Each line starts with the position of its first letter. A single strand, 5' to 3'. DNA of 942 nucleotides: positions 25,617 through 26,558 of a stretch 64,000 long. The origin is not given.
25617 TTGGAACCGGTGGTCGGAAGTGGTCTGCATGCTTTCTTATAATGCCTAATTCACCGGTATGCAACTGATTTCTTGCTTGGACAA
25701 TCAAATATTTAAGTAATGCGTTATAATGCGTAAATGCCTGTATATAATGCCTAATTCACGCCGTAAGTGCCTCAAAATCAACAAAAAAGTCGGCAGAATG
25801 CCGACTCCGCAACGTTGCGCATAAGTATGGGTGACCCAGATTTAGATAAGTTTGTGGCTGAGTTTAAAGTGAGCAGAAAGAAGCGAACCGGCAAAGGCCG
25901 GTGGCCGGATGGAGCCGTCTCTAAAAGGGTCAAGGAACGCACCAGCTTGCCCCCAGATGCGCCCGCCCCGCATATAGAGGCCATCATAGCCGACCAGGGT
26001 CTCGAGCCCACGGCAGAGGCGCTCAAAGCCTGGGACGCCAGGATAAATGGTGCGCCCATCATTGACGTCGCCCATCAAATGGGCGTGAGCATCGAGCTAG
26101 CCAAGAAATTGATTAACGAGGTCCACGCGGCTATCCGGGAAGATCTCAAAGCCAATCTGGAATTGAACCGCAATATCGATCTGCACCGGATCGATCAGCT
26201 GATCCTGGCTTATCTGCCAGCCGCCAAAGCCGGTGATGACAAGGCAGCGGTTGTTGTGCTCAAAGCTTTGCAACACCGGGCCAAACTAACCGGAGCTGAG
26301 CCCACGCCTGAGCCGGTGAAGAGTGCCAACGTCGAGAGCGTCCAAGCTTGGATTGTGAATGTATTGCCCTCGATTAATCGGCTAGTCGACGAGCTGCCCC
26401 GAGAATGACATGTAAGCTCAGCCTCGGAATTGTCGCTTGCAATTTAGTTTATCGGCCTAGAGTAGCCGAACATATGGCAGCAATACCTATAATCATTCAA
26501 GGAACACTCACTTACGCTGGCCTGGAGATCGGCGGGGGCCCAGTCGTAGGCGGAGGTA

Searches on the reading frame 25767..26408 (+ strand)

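Call 111: search_protein_families(library=phrogs, proteins=[window:25767-26408:+], max_evalue=0.001)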
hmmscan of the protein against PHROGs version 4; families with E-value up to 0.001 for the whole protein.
window:25767-26408:+ (213 aa): 1 family
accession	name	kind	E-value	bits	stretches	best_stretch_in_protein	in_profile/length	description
phrog_645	-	DNA, RNA and nucleotide metabolism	1.6e-13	52.3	1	85-181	27-125/196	Rnase E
